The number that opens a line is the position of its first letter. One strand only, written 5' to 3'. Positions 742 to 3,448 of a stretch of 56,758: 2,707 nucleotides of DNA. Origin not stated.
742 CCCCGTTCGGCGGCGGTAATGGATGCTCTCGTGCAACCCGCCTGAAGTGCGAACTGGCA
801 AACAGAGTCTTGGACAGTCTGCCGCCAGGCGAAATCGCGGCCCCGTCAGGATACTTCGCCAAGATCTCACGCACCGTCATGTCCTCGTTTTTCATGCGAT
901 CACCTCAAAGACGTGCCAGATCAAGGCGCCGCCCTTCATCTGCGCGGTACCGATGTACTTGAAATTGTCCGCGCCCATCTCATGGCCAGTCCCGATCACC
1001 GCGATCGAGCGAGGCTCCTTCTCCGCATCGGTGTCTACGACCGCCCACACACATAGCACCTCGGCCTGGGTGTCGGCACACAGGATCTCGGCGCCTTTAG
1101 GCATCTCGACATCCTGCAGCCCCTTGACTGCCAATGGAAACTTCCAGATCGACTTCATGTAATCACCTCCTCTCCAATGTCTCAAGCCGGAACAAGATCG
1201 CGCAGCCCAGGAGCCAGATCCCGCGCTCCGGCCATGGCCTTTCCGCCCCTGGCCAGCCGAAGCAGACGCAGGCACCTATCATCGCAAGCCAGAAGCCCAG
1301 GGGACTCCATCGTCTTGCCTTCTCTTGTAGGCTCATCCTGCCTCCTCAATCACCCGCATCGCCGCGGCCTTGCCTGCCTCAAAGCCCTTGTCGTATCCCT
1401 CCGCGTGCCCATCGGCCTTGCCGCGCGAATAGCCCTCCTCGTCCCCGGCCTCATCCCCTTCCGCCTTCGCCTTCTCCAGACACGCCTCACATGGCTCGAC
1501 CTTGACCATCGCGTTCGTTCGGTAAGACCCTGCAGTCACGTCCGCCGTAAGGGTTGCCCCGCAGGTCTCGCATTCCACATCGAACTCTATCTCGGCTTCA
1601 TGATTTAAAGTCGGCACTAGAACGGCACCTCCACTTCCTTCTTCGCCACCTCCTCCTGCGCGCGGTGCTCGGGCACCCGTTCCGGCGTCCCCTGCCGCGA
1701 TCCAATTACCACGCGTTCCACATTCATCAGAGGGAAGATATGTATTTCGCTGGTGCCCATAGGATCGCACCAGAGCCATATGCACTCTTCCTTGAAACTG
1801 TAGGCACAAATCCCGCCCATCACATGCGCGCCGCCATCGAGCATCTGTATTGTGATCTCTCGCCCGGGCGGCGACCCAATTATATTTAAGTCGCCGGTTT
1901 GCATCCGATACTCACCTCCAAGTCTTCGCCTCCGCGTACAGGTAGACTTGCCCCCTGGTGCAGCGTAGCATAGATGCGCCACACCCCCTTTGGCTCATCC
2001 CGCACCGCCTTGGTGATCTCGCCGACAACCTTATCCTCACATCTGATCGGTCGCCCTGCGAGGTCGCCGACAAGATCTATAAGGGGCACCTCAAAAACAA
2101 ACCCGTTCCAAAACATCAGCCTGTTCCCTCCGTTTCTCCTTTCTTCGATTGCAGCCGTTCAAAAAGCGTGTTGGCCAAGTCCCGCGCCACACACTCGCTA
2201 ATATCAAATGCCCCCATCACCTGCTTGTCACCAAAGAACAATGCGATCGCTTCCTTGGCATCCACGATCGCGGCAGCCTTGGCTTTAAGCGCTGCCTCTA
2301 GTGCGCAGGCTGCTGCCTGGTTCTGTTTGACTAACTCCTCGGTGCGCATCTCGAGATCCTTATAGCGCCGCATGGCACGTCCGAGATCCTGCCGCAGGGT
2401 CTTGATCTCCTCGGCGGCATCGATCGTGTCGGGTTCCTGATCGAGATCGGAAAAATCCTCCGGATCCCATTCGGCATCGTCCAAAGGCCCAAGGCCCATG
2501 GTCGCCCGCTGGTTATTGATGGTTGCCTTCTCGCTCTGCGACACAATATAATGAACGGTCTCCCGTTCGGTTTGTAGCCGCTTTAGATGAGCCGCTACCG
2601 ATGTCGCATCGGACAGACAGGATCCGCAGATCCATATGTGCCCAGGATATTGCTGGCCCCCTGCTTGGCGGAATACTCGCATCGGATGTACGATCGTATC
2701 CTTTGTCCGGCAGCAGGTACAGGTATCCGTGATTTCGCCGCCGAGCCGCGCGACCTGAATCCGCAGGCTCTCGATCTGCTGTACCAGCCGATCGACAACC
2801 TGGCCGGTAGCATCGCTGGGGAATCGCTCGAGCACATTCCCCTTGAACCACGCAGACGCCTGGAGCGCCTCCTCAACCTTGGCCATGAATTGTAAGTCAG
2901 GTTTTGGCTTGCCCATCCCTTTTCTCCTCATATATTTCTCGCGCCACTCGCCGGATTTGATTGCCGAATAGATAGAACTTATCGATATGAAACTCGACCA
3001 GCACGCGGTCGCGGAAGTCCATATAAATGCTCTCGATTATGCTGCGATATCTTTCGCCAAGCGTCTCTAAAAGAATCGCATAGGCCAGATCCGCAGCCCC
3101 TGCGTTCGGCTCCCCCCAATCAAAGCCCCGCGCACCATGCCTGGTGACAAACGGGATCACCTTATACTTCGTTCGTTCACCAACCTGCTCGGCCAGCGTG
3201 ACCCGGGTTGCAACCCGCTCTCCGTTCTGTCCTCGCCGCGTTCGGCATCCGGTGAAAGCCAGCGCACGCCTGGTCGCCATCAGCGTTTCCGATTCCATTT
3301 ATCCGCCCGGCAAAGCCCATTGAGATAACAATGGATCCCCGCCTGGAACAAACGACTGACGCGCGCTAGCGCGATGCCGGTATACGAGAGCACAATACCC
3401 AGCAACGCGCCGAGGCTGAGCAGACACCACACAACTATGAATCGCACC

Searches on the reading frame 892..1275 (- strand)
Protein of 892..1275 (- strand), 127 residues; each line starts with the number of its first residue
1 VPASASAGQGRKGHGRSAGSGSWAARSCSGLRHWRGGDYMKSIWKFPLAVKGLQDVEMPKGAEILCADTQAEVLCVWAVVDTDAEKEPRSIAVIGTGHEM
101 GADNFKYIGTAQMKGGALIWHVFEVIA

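Call 56: search_protein_families(library=pfam, proteins=[window:892-1275:-], max_evalue=0.01)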
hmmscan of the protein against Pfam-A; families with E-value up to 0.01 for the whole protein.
window:892-1275:- (127 aa): 1 family
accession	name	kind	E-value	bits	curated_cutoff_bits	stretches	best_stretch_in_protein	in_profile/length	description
PF24043.1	DUF7352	-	4.6e-27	94.5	27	1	40-125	1-89/97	Domain of unknown function (DUF7352)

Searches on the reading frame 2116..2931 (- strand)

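Call 16: search_protein_families(library=pfam, proteins=[window:2116-2931:-], max_evalue=0.01)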
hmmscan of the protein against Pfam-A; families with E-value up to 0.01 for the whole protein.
window:2116-2931:- (271 aa): 1 family
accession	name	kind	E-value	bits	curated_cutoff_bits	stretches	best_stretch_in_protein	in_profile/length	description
PF07200.18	Mod_r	-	0.0086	16.5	30.1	0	163-235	50-120/146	Modifier of rudimentary (Mod(r)) protein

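Call 47: search_protein_families(library=phrogs, proteins=[window:2116-2931:-], max_evalue=0.001)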
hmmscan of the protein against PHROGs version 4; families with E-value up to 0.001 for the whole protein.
window:2116-2931:- (271 aa): 0 families

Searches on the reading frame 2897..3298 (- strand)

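Call 56: search_protein_families(library=pfam, proteins=[window:2897-3298:-], max_evalue=0.01)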
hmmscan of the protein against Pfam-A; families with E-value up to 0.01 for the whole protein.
window:2897-3298:- (133 aa): 1 family
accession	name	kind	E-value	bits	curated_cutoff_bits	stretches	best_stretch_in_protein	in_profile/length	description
PF19663.4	DUF6166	-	1.4e-10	41.5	27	1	25-120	8-92/93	Family of unknown function (DUF6166)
